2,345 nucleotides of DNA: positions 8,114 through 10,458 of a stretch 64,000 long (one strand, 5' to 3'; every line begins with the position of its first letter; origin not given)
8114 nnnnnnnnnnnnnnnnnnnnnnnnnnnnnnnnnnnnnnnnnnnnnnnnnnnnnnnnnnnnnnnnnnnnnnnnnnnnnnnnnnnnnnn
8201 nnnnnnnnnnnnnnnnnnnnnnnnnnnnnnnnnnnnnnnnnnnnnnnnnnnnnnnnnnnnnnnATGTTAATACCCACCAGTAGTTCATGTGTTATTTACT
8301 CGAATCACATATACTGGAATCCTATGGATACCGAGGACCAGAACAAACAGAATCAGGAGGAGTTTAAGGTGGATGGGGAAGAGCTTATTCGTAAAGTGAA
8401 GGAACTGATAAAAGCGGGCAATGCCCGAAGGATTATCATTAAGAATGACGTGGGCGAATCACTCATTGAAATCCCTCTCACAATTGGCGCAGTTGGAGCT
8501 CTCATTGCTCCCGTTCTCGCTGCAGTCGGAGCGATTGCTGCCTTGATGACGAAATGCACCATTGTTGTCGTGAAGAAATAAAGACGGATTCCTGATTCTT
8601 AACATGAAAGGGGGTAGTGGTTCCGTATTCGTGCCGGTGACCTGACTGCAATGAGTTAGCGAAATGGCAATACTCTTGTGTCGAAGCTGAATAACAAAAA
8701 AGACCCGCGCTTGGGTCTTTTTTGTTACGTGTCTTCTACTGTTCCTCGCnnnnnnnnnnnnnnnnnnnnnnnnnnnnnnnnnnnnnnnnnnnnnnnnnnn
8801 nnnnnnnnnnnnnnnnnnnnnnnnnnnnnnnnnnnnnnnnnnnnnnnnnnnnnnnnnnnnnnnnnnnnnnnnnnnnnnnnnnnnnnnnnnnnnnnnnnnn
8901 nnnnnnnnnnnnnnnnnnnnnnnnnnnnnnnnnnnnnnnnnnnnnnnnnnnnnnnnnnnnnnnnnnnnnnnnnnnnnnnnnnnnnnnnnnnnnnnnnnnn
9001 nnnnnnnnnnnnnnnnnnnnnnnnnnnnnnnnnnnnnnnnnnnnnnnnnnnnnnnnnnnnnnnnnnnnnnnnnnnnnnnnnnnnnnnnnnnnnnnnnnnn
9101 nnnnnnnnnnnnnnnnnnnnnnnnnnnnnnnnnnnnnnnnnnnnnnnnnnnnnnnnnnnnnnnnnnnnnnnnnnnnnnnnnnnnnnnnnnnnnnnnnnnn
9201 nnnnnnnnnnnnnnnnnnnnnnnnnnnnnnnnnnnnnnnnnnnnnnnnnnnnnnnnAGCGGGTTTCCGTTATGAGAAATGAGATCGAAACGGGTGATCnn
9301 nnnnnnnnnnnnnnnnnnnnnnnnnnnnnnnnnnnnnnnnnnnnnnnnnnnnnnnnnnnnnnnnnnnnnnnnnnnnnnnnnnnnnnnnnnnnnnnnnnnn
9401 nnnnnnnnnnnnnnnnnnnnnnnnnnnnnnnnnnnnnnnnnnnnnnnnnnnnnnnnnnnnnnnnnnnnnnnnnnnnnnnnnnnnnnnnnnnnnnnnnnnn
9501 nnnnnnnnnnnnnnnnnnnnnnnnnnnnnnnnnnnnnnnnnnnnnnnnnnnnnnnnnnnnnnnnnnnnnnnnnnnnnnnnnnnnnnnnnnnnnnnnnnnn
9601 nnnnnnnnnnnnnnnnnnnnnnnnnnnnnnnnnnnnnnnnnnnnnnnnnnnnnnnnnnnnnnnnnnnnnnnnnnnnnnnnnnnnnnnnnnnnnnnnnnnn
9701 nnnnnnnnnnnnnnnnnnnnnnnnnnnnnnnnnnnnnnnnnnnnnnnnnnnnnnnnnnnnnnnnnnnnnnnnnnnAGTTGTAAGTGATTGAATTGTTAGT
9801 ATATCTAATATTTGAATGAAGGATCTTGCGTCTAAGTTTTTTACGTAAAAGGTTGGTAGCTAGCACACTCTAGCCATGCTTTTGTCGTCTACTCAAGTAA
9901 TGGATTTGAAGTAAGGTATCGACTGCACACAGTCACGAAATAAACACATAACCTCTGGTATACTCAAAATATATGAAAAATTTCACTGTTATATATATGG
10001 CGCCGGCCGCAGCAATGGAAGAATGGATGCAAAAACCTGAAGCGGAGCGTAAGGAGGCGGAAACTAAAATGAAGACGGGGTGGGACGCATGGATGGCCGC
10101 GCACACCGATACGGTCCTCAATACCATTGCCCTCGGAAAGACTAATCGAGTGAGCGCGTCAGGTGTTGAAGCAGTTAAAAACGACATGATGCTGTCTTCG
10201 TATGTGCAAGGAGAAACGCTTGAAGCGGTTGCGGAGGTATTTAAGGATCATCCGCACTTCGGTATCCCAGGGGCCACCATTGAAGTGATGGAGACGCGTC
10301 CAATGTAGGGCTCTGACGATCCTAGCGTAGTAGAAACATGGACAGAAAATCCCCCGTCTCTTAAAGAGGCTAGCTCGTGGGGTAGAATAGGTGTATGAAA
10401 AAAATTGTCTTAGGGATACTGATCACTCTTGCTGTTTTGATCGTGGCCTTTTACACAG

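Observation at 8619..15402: Degenerate copies of the same motif delimit a grab-bag of small detoxification-type genes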

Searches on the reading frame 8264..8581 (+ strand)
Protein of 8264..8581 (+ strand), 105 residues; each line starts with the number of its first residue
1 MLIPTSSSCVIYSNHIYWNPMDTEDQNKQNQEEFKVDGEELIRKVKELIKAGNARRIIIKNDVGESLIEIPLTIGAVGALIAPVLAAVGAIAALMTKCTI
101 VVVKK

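Call 12: search_protein_families(library=pfam, proteins=[window:8264-8581:+], max_evalue=0.01)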
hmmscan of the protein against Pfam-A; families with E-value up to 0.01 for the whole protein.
window:8264-8581:+ (105 aa): 1 family
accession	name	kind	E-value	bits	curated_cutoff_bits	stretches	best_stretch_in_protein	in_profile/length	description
PF14242.11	DUF4342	-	7.4e-28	96.9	25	1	27-104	1-81/81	Domain of unknown function (DUF4342)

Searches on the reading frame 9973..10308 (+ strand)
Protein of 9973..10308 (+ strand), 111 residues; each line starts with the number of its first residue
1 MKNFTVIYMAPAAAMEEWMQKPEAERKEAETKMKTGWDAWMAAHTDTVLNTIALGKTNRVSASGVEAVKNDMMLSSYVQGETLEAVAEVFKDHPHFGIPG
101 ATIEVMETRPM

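Call 12: search_protein_families(library=pfam, proteins=[window:9973-10308:+], max_evalue=0.01)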
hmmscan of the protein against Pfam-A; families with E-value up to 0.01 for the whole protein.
window:9973-10308:+ (111 aa): 0 families

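Call 67: find_homologous_proteins(query=window:9973-10308:+, max_evalue=0.00001)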
Query window:9973-10308:+ (111 aa): 295 proteins with E <= 0.00001 among 297 candidates; the best 120 are listed.
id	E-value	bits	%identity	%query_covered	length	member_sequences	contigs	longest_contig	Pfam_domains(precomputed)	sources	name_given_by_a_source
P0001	3.6e-67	241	100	100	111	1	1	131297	-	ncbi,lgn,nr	ncbi:MAG: hypothetical protein JWN18_56 [Parcubacteria group bacterium]|nr:hypothetical protein [Par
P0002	2.5e-58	212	87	100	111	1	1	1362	-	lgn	-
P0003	1.1e-57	210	86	100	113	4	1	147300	-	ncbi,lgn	-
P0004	6.2e-57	208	85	100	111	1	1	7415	-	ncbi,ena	-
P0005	1.3e-56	207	85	100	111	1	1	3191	-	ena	-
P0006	3.3e-56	206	84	100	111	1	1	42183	-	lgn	-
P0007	7.6e-56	204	85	100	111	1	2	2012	-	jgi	jgi:hypothetical protein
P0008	1.2e-55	204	85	100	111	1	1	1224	-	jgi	jgi:hypothetical protein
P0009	1.6e-55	203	81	100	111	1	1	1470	-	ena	-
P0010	6.2e-55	201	84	100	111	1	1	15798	-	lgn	-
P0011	7.2e-55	201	82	100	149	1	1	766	-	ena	-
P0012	8.7e-55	201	82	100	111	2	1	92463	-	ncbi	-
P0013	9.2e-55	201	84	100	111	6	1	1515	-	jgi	jgi:hypothetical protein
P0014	1.3e-54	200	84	100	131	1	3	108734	-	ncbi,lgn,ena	-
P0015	1.3e-54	200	83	100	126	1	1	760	-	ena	-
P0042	8.9e-53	195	80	100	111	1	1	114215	-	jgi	jgi:hypothetical protein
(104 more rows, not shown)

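Call 68: find_encoding_contigs(protein=P0001, flank=10000, max_places=3)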
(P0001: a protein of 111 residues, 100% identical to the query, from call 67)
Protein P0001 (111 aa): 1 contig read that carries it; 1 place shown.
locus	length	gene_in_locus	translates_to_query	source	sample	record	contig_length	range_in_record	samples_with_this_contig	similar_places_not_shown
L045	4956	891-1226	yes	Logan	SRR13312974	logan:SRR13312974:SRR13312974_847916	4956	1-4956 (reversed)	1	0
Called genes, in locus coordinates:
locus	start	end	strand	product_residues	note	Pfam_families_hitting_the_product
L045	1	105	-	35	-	?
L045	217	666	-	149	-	PF06983:3-dmu-9_3-mt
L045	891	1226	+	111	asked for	-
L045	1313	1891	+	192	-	-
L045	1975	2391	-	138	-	-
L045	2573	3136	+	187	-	PF00717:Peptidase_S24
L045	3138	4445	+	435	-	PF00817:IMS, PF11799:IMS_C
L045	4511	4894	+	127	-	PF00903:Glyoxalase (weak)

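Call 69: find_encoding_contigs(protein=P0003, flank=10000, max_places=2)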
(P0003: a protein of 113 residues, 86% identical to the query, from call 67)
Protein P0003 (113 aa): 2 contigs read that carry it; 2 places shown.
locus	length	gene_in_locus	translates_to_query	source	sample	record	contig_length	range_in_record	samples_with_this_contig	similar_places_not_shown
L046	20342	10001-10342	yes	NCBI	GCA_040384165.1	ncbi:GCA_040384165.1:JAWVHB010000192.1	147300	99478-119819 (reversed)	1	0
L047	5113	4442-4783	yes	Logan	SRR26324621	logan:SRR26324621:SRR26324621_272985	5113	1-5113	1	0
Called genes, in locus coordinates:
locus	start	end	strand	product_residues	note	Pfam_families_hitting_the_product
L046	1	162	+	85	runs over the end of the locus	PF09954:DUF2188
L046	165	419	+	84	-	-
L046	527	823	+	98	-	-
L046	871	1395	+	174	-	PF13238:AAA_18, PF13671:AAA_33, PF13207:AAA_17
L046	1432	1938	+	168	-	-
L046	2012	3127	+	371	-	PF01471:PG_binding_1, PF02412:TSP_3 (weak), PF18998:Flg_new_2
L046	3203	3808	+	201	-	PF01872:RibD_C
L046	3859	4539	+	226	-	PF00300:His_Phos_1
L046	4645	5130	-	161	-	-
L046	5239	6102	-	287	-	-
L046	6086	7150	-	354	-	-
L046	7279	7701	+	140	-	-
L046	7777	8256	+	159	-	PF06983:3-dmu-9_3-mt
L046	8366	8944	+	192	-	-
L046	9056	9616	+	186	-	-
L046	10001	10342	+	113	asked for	-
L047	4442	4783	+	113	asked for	-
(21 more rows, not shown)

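Call 70: find_encoding_contigs(protein=P0014, flank=10000, max_places=2)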
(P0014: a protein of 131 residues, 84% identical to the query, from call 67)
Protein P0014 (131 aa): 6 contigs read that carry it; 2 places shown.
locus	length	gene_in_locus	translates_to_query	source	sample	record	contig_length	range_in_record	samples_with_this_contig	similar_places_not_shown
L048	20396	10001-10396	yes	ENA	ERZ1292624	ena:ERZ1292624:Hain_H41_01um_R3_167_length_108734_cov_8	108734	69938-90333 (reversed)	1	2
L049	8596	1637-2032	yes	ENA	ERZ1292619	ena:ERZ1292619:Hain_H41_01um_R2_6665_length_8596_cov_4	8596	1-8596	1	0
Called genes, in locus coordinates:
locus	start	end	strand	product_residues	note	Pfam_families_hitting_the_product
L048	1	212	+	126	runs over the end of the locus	-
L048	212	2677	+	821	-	PF26449:DUF8128, PF10412:TrwB_AAD_bind (faint), PF13401:AAA_22 (faint)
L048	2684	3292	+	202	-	PF04138:GtrA_DPMS_TM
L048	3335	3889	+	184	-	PF04011:LemA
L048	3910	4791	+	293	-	PF04536:TPM_phosphatase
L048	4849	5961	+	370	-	PF05496:RuvB_N (faint), PF13177:DNA_pol3_delta2, PF00004:AAA, PF07728:AAA_5 (weak), PF13173:AAA_14 (faint), PF13401:AAA_22, PF22608:DNAX_ATPase_lid (weak)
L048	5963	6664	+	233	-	PF00702:Hydrolase (weak), PF12710:HAD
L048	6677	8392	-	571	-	PF08450:SGL (faint), PF07494:Reg_prop (faint), PF24684:Vgb_lyase (weak)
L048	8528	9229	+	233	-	PF03437:BtpA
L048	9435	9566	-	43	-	-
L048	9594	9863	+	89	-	-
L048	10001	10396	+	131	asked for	-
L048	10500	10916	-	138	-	-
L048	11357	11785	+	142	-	PF01475:FUR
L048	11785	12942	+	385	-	PF07907:YibE_F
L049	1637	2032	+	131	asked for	-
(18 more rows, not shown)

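Call 71: find_encoding_contigs(protein=P0042, flank=10000, max_places=2)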
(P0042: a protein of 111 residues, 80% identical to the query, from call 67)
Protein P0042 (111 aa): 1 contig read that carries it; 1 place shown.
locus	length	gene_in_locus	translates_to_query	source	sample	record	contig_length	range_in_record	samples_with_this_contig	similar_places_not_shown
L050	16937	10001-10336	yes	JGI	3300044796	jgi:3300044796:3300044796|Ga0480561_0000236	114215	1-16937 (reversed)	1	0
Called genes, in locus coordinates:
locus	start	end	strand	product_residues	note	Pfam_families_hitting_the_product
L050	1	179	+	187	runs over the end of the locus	-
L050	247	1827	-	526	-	PF13328:HD_4, PF01966:HD, PF04607:RelA_SpoT, PF02824:TGS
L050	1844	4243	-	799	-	PF01751:Toprim, PF01131:Topoisom_bac, PF01396:Zn_ribbon_Top1, PF13368:Toprim_C_rpt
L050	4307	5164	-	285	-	PF02481:DNA_processg_A, PF17782:WHD_DprA (weak)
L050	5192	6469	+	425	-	PF02403:Seryl_tRNA_N, PF00587:tRNA-synt_2b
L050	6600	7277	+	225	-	-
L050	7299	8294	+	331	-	PF01207:Dus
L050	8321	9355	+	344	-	PF05496:RuvB_N (weak), PF13177:DNA_pol3_delta2 (weak), PF00004:AAA, PF13401:AAA_22 (faint), PF13177:DNA_pol3_delta2, PF12169:DNA_pol3_gamma3 (weak)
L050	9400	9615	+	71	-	-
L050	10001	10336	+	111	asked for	-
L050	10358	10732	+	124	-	-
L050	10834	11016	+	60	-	-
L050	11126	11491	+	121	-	PF27765:UCP032817-like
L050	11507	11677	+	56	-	-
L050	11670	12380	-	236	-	-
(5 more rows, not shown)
